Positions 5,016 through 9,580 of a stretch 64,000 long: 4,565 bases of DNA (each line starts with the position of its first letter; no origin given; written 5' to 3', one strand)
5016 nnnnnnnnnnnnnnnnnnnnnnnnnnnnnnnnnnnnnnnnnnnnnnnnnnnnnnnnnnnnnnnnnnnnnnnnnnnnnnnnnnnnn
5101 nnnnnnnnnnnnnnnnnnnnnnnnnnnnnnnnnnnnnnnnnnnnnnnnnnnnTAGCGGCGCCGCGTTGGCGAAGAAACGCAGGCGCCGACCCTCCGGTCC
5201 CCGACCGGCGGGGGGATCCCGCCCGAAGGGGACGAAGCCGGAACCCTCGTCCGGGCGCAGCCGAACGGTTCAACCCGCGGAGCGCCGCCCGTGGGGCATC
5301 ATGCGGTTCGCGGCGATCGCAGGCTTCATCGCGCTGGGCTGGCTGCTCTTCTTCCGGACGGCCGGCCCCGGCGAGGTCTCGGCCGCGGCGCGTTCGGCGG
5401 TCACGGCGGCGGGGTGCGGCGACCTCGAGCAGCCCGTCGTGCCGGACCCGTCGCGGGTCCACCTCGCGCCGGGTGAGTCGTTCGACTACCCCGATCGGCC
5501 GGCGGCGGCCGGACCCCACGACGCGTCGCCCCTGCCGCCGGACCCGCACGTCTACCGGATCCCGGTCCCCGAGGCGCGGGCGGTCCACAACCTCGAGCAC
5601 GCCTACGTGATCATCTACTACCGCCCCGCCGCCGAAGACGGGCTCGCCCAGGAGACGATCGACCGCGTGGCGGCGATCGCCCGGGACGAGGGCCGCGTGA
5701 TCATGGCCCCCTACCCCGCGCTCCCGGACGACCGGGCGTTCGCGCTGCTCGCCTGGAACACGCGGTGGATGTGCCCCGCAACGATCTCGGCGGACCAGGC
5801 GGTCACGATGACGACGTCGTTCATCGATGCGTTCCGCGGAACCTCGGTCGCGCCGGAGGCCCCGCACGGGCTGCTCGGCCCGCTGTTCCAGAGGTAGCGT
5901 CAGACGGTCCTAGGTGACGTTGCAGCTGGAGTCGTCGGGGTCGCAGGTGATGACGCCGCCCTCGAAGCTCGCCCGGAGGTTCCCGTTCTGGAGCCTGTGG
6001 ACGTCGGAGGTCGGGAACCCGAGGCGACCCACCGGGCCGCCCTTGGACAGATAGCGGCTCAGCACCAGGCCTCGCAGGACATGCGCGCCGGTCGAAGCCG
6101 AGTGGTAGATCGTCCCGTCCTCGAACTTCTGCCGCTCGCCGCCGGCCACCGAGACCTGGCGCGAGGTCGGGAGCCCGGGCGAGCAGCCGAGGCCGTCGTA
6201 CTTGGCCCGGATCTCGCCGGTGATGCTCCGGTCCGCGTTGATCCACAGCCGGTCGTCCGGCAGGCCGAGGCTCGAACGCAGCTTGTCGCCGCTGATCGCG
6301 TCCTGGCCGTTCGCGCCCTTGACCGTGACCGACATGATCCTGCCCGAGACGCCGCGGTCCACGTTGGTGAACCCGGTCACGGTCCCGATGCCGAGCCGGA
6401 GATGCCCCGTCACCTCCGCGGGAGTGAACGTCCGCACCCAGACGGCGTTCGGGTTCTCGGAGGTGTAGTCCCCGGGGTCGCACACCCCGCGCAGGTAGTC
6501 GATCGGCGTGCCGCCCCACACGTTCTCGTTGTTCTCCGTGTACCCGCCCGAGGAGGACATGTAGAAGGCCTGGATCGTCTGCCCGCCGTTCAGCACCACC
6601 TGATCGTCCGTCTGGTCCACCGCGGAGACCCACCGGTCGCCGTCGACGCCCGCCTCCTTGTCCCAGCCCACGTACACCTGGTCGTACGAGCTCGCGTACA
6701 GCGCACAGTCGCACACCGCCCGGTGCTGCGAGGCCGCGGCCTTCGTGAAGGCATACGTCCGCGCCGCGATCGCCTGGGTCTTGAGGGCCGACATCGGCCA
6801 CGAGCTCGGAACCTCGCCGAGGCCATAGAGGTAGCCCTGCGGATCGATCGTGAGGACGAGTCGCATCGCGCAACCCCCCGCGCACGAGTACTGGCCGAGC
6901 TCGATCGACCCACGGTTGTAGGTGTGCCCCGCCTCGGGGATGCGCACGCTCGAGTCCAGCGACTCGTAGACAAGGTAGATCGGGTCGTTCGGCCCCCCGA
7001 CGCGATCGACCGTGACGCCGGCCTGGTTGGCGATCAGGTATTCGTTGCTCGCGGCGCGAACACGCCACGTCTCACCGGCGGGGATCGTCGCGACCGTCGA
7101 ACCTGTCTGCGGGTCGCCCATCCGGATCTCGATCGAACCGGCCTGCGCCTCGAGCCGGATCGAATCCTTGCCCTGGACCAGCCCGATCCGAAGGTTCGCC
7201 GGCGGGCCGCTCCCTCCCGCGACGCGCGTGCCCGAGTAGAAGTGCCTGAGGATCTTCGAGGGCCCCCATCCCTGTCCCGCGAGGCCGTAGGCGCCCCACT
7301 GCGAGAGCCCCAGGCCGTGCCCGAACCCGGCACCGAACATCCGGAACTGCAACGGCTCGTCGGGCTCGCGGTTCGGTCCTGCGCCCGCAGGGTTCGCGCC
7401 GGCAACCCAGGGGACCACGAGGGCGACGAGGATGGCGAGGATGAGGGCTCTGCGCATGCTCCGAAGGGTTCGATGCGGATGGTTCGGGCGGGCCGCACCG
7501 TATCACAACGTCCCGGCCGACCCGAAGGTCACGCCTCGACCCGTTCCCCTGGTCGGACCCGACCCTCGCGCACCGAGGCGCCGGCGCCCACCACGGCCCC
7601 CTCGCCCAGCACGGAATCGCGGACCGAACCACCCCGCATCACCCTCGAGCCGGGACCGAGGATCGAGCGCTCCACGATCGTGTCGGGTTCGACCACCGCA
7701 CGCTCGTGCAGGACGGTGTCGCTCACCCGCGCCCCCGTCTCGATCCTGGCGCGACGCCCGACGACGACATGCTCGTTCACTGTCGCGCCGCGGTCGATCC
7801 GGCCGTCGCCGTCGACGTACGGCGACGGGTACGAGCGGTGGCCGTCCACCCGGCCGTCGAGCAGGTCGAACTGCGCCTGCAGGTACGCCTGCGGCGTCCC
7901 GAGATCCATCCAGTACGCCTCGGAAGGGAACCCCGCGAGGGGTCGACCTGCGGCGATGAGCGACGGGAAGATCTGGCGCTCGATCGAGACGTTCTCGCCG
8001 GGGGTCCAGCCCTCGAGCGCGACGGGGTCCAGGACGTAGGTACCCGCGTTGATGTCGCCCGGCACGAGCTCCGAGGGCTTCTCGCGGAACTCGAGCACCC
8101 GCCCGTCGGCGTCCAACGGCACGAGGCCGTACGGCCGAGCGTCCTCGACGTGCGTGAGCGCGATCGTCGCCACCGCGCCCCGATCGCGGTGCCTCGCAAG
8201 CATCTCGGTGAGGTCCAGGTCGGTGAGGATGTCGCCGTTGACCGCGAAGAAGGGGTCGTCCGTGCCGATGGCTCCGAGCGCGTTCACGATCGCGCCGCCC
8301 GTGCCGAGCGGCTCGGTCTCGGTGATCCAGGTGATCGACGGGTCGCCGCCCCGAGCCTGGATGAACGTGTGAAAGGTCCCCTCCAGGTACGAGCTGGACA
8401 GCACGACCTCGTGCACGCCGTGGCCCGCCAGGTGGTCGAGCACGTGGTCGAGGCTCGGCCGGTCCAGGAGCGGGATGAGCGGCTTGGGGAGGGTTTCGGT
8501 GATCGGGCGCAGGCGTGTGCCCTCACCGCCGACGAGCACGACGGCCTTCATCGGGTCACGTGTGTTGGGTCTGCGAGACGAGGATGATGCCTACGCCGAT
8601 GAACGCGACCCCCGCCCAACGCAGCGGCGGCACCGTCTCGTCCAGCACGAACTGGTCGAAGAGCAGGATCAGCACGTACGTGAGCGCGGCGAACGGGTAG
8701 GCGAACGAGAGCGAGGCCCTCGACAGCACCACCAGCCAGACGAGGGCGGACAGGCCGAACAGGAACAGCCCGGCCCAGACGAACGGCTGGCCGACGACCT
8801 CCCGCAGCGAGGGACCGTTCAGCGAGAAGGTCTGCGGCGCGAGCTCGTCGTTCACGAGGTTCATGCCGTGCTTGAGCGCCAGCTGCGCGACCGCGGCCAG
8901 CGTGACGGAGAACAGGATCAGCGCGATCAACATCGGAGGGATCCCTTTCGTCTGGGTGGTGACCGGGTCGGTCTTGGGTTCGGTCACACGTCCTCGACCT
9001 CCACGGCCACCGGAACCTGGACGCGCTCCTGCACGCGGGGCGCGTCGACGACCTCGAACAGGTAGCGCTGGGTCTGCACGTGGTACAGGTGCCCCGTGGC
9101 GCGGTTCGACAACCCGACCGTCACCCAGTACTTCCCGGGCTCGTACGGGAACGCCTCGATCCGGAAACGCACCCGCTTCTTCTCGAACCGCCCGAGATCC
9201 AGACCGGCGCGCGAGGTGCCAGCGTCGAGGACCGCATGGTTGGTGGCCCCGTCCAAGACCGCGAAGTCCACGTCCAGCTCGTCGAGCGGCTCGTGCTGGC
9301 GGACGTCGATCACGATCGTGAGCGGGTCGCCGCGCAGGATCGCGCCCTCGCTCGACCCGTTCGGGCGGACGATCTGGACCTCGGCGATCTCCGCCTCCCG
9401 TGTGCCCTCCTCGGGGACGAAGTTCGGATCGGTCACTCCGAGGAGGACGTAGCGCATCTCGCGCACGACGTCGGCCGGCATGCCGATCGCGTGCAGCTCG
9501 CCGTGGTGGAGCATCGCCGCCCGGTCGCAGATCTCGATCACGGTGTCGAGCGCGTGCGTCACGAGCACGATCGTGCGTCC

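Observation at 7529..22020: ABC-transporter-dependent cell-wall glycopolymer (mannan/teichoic-acid-like) locus with a possible chain-end recognition and termination module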

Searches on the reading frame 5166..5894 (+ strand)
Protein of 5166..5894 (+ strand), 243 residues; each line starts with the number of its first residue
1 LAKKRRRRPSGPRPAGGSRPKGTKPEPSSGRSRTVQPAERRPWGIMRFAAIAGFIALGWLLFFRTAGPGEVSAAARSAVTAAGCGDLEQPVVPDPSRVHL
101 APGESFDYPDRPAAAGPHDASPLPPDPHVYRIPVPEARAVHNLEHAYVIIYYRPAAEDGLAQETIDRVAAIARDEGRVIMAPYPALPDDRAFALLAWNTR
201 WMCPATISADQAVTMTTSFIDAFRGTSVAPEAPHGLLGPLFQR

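Call 76: search_protein_families(library=pfam, proteins=[window:5166-5894:+], max_evalue=0.001)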
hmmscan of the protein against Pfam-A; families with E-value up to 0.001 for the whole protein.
window:5166-5894:+ (243 aa): 1 family
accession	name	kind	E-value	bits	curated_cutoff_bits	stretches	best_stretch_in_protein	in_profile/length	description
PF11303.13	DUF3105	-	2.3e-20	73.4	25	1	99-231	1-123/130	Protein of unknown function (DUF3105)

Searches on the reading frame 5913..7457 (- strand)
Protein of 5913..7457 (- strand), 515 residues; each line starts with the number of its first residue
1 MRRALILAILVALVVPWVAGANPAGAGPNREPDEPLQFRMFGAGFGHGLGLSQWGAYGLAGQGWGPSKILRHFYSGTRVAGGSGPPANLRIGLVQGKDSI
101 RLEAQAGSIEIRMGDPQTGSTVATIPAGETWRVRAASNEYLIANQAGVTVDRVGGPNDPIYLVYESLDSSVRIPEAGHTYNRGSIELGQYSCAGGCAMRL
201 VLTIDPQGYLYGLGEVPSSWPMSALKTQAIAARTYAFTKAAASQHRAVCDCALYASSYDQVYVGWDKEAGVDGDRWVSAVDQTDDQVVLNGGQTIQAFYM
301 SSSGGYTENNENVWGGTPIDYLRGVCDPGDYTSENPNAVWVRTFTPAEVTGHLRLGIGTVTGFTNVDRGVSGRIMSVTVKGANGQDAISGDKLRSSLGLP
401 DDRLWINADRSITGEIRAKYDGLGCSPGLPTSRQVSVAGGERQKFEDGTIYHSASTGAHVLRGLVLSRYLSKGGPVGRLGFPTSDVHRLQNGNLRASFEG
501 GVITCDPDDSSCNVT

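Call 7: search_protein_families(library=pfam, proteins=[window:5913-7457:-], max_evalue=0.01)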
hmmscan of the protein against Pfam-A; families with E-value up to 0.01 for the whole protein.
window:5913-7457:- (515 aa): 2 families
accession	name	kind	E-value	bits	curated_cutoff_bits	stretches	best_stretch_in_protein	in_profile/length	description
PF08310.17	LGFP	-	6.3e-17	62.1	22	1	428-476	2-52/53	LGFP repeat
PF08486.15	SpoIID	-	1.1e-12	48.9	23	1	201-288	8-95/97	Stage II sporulation protein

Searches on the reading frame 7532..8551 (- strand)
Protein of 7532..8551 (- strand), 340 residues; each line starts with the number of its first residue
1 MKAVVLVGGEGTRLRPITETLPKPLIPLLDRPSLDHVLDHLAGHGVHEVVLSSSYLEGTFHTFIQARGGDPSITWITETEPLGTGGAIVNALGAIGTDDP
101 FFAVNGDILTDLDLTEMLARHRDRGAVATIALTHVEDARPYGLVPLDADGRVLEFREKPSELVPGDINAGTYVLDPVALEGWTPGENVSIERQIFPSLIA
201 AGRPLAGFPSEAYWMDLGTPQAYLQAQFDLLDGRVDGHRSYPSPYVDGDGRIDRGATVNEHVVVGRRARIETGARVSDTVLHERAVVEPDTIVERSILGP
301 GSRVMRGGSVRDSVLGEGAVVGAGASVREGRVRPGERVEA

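Call 7: search_protein_families(library=pfam, proteins=[window:7532-8551:-], max_evalue=0.01)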
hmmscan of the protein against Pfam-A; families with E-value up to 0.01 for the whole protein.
window:7532-8551:- (340 aa): 6 families
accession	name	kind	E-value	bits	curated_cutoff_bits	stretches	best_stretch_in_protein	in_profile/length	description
PF00483.29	NTP_transferase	-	8.7e-44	150.4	21.2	1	2-231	1-243/245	Nucleotidyl transferase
PF12804.13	NTP_transf_3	-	2.5e-12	47.7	27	1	3-135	1-124/160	MobA-like NTP transferase domain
PF25084.1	LbH_EIF2B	-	2.7e-10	40.6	54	1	245-331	5-91/105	EIF2B subunit epsilon LbH domain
PF00132.30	Hexapep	-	4.3e-07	29.8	27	0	252-276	10-34/36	Bacterial transferase hexapeptide (six repeats)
PF24894.1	Hexapep_GlmU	-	1.6e-06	28.6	23.3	0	291-329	30-68/104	GlmU-like, C-terminal hexapeptide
PF25247.1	LbH_GLGC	-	0.0051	17.2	27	0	256-281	27-51/135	GLGC left-handed parallel beta-helix domain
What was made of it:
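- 7529..8551 (-): A: ManB-like mannose-1-phosphate guanylyltransferase (GDP-mannose supply). Pfam NTP_transferase E=9e-44 plus LbH (call 7).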

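Call 11: search_protein_families(library=ncbifam, proteins=[window:7532-8551:-], max_evalue=0.01)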
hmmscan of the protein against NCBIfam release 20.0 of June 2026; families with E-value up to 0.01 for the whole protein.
window:7532-8551:- (340 aa): 38 families (the best 25 are shown)
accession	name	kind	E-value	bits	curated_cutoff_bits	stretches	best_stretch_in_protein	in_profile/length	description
NF052502.1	man1P_GTase_Rv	exception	7.4e-87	291.5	440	1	2-335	2-339/352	mannose-1-phosphate guanylyltransferase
TIGR03992.1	Arch_glmU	subfamily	7.5e-43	146.9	292.1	1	1-327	1-333/393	bifunctional sugar-1-phosphate nucleotidylyltransferase/acetyltransferase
TIGR01208.1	rmlA_long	equivalog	3.6e-33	114.9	320.25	1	2-321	1-331/353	glucose-1-phosphate thymidylyltransferase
NF049965.1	GlMnHpPGnyltfHddC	equivalog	1e-31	110.3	300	1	1-224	1-215/221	D-glycero-D-manno-heptose 1-phosphate guanosyltransferase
NF045761.1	NAMPUrTaseMurU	equivalog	7.7e-29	101.2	250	1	1-223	1-220/226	N-acetylmuramate alpha-1-phosphate uridylyltransferase MurU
TIGR02091.1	glgC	equivalog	1.6e-26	93.2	424.9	1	3-327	3-362/364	glucose-1-phosphate adenylyltransferase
NF041313.1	UDPGP_AglF_Halo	equivalog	7e-26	91.1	400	1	1-177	1-177/234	UTP--glucose-1-phosphate uridylyltransferase AglF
NF003670.0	PRK05293.1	equivalog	1.6e-25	89.8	470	1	3-330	7-361/382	glucose-1-phosphate adenylyltransferase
NF041173.1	Sug_nt_acttase_Thmprot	equivalog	4.8e-24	85.1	600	1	1-325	1-331/405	bifunctional sugar-1-phosphate nucleotidylyltransferase/acetyltransferase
NF002023.0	PRK00844.1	subfamily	1.1e-23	83.8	458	2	3-161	9-183/408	glucose-1-phosphate adenylyltransferase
TIGR02623.1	G1P_cyt_trans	equivalog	1.5e-21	77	300.25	2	73-219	95-234/255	glucose-1-phosphate cytidylyltransferase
TIGR01173.1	glmU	equivalog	4.6e-21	75.2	366.85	2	1-183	1-181/452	bifunctional UDP-N-acetylglucosamine diphosphorylase/glucosamine-1-phosphate N-acetyltransferase GlmU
NF001947.0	PRK00725.1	subfamily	1.3e-19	70.3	470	2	3-161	19-195/426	glucose-1-phosphate adenylyltransferase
NF010935.0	PRK14355.1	equivalog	1.5e-17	63.4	718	2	2-176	5-180/459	bifunctional UDP-N-acetylglucosamine diphosphorylase/glucosamine-1-phosphate N-acetyltransferase GlmU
NF002772.0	PRK02862.1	equivalog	1.9e-17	63.1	537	1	101-161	119-181/429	glucose-1-phosphate adenylyltransferase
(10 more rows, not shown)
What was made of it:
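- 7529..8551 (-): NCBIfam man1P_GTase_Rv 291 bits, below the 440 cut-off (call 11).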

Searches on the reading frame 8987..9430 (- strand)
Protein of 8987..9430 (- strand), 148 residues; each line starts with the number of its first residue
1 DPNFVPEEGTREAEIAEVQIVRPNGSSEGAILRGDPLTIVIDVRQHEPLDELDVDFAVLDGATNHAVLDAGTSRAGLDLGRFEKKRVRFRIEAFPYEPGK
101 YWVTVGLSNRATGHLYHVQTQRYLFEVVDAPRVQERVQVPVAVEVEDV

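Call 30: search_solved_structures(query=A2, max_evalue=1, show_alignments=3)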
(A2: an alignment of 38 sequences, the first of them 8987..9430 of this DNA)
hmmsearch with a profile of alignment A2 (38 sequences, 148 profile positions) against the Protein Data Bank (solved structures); distinct sequences matched with E-value up to 1: 6.
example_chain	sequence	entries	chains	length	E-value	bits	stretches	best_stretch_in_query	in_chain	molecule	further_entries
8dky_A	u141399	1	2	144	3.8e-16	62.4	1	15-133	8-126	ABC transporter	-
6o14_A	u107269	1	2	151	4.6e-16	62.1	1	15-133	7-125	ABC transporter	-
7k2t_A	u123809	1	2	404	3.9e-15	59.1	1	14-133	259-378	ABC transporter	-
8dku_A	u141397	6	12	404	3.9e-15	59.1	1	14-133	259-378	ABC transporter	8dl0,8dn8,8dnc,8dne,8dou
5hno_A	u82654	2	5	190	0.0012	21.8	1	26-128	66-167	ABC type transport system putative ATP binding protein | ABC transporter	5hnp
4g5a_A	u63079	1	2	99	0.33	13.9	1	45-116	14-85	Uncharacterized protein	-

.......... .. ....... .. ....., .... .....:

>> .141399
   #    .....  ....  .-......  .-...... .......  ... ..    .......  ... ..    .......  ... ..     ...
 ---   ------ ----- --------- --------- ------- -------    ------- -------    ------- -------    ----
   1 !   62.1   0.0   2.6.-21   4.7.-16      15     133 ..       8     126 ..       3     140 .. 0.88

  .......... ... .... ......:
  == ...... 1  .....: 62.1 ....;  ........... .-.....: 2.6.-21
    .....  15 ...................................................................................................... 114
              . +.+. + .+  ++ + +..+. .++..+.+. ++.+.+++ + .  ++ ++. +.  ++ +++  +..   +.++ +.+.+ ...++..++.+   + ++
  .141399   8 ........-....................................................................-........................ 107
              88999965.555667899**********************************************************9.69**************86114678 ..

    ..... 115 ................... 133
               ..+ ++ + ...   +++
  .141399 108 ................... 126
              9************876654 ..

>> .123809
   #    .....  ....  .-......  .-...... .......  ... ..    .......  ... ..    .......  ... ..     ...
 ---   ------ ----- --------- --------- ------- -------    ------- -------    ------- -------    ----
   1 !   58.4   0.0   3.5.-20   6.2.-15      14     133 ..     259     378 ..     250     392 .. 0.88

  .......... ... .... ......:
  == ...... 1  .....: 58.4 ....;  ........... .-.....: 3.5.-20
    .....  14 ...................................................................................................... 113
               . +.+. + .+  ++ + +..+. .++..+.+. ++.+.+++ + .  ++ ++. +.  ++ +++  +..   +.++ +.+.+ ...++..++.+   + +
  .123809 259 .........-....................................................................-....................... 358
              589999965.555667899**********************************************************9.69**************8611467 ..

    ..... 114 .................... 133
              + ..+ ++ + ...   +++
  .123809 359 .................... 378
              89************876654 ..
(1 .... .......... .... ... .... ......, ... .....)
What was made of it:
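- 8984..10165 (-): C: Wzt ATPase with C-terminal carbohydrate-binding domain (CBD = 8984-9430, residues 246-393). The CBD profile hits 6O14/8DKY at E=4e-16 and 5HNO at E=1.2e-3 (call 30).
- On Wzt with carbohydrate-binding domain (Pfam Wzt_C, PF14524): E. coli O9a 2R5O was not found at E<=1 (call 30).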
